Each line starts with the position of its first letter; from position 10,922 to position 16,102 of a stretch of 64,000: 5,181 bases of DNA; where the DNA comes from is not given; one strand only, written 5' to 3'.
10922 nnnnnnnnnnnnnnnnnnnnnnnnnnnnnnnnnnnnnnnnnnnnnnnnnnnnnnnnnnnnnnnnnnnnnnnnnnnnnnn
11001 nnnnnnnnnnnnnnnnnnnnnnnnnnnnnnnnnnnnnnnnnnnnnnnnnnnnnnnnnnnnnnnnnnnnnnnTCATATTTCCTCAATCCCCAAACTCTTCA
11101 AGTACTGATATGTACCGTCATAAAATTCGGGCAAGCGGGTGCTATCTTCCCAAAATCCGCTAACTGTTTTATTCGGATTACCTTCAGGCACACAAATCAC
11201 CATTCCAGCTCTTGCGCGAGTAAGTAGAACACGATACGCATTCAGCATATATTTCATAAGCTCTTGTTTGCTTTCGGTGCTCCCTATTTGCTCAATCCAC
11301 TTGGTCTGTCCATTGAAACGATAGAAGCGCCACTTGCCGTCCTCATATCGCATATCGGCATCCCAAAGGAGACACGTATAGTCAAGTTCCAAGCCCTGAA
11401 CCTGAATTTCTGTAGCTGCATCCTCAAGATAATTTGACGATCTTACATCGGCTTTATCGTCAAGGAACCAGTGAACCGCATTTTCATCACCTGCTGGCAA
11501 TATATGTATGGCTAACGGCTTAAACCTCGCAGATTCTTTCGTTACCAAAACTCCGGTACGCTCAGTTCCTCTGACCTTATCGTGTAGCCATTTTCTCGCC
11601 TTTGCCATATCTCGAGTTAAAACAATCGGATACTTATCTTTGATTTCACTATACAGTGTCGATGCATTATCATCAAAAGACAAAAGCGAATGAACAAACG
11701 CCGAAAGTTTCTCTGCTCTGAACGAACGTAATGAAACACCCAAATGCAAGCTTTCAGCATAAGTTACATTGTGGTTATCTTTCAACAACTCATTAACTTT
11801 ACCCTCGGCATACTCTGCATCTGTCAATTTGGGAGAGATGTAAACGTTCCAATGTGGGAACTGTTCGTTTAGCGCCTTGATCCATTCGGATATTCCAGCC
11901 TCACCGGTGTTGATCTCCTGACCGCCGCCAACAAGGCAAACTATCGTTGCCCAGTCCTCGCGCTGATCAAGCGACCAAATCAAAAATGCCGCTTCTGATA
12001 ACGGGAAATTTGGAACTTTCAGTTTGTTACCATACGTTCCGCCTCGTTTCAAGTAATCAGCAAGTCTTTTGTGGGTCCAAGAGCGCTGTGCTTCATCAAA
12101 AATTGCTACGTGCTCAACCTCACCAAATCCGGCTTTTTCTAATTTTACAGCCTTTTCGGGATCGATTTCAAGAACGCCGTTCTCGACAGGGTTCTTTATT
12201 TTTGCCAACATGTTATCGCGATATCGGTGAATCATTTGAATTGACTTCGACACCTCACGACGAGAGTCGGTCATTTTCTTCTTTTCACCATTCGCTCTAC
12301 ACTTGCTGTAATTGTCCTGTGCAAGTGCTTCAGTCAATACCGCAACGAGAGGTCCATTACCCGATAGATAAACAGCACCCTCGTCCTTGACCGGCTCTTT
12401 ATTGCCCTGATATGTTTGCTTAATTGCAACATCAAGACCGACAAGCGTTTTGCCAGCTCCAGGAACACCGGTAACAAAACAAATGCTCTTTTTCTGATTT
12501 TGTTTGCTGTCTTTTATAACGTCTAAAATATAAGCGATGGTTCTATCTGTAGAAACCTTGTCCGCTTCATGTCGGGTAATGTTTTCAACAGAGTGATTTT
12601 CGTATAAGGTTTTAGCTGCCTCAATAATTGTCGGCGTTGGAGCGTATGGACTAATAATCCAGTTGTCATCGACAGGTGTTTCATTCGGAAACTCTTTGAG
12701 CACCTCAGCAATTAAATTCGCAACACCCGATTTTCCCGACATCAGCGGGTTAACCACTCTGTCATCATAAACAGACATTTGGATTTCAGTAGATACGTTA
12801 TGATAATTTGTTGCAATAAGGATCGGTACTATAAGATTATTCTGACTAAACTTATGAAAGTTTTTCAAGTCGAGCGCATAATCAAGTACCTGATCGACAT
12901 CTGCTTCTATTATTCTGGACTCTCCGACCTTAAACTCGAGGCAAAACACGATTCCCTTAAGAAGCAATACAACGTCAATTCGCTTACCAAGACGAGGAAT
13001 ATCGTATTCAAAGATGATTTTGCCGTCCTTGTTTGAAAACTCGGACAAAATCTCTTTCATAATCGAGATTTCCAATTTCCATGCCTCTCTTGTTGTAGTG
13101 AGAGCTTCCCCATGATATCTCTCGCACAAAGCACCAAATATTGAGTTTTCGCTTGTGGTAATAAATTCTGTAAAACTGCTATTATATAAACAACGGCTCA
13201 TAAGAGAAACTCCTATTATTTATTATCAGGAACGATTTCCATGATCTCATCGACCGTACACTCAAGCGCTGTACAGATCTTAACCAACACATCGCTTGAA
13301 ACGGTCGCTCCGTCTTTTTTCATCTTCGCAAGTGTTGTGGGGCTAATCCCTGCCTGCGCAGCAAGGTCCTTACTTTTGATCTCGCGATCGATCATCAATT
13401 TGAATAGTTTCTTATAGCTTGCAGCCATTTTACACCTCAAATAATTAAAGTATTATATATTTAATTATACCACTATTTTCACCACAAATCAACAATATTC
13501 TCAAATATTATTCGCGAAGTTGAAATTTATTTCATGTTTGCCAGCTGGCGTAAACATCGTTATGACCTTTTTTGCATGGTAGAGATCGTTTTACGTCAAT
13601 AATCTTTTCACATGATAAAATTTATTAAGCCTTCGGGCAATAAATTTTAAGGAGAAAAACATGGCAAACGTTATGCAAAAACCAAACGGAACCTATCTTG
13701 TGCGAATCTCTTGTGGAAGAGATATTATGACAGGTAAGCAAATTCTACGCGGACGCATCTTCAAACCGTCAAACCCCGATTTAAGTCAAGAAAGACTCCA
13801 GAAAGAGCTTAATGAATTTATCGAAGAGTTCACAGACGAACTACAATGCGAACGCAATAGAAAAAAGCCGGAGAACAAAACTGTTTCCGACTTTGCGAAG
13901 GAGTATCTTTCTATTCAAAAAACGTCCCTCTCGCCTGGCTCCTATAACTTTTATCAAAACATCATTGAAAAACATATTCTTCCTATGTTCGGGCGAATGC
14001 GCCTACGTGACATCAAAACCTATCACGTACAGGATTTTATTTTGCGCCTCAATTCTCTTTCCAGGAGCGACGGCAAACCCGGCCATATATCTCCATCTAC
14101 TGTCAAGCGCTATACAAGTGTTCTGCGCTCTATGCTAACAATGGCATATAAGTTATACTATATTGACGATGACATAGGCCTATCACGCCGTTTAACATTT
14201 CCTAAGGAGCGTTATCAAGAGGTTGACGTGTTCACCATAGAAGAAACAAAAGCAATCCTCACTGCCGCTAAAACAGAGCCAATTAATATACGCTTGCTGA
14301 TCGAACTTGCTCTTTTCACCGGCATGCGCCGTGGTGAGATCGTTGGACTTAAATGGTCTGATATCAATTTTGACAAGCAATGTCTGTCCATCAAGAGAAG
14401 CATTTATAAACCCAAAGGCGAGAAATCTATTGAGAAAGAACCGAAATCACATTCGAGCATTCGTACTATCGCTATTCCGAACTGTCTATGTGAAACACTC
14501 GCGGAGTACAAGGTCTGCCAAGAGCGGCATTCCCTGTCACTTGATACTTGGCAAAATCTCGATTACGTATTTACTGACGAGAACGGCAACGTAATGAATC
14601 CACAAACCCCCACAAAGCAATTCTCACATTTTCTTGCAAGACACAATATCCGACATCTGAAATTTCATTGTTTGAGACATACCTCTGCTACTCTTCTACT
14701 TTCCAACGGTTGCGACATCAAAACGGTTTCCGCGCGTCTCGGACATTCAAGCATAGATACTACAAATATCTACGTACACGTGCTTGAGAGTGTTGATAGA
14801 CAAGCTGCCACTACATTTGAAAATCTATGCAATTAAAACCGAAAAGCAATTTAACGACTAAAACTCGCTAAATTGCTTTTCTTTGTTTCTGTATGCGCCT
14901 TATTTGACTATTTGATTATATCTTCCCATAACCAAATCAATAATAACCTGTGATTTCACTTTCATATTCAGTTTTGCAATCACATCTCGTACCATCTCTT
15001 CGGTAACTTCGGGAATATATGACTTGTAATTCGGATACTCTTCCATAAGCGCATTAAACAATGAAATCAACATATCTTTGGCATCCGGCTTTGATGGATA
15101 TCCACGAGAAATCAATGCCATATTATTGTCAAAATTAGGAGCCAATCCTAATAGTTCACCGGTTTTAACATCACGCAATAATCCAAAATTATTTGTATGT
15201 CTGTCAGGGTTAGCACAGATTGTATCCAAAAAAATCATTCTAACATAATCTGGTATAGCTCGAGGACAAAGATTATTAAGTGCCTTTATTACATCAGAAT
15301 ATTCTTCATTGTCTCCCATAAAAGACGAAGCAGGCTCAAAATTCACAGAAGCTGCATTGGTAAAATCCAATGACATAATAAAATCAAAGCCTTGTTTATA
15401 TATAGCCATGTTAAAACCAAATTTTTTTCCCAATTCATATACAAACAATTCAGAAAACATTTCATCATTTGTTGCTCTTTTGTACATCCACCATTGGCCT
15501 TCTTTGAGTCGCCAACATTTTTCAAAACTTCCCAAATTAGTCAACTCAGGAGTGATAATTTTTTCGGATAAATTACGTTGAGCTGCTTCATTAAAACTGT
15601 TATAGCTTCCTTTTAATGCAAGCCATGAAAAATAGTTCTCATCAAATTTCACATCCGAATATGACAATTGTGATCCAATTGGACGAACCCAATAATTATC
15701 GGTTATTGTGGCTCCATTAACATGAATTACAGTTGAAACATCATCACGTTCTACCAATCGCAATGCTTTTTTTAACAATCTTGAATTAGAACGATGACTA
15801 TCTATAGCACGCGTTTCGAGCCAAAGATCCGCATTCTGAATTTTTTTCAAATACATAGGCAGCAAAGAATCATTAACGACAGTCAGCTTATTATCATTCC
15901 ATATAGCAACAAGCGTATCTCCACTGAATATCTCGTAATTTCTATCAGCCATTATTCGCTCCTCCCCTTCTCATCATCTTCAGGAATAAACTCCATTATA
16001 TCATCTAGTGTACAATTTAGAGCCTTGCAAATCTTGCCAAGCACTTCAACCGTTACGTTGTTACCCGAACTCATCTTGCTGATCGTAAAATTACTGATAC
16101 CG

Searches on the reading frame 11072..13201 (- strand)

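Call 4: search_protein_families(library=pfam, proteins=[window:11072-13201:-], max_evalue=0.01)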
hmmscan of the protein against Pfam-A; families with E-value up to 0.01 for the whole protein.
window:11072-13201:- (709 aa): 1 family
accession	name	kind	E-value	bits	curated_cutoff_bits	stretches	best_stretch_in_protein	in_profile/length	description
PF09848.15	SLFN-g3_helicase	-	2.2e-65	221.7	24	1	238-672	1-353/354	Schlafen group 3, DNA/RNA helicase domain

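Call 5: search_protein_families(library=padloc, proteins=[window:11072-13201:-], max_evalue=0.01)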
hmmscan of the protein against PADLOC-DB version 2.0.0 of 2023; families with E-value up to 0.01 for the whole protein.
window:11072-13201:- (709 aa): 3 families
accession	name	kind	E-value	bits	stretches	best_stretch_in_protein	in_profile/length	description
PDLC05014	PDC-S41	-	2.4e-246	817.2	1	1-709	1-653/657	-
PDLC02350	AbiO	-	0.00073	16.4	1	46-266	41-220/468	AbiO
PDLC00107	GajB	-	0.0045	13.7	0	602-674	489-559/587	UrvD helicase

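Call 6: search_protein_families(library=ncbifam, proteins=[window:11072-13201:-], max_evalue=0.01)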
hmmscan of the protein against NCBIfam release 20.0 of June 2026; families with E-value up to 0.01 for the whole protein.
window:11072-13201:- (709 aa): 0 families

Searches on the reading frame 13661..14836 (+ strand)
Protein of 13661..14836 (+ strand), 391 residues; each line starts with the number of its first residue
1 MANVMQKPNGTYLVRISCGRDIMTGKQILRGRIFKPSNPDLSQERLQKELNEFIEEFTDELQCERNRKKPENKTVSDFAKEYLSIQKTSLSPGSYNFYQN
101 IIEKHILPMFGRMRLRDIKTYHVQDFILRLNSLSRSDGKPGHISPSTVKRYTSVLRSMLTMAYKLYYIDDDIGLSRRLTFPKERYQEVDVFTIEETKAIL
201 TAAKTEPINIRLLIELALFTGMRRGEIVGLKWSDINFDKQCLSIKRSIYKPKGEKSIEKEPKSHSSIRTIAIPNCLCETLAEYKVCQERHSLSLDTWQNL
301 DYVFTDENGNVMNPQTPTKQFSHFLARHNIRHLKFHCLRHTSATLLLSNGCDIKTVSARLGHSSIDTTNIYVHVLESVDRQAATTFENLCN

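Call 37: search_protein_families(library=pfam, proteins=[window:13661-14836:+], max_evalue=0.001)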
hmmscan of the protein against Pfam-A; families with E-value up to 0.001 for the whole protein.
window:13661-14836:+ (391 aa): 3 families
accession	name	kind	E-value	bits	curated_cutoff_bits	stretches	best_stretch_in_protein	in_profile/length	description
PF00589.27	Phage_integrase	-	1.8e-33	116.2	27.1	1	191-375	3-169/172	Phage integrase family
PF14659.12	Phage_int_SAM_3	-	2.9e-16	59.9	22.6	1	74-129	1-56/58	Phage integrase, N-terminal SAM-like domain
PF13102.12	Phage_int_SAM_5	-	2.8e-05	24.8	22.3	1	74-171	1-91/98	Phage integrase SAM-like domain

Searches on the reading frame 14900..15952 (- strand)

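Call 37: search_protein_families(library=pfam, proteins=[window:14900-15952:-], max_evalue=0.001)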
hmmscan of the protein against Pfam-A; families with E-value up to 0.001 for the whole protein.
window:14900-15952:- (350 aa): 1 family
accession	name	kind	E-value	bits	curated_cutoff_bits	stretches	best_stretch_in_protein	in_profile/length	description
PF07804.18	HipA_C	-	3.5e-07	30.5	30.5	1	196-283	82-166/213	HipA-like C-terminal domain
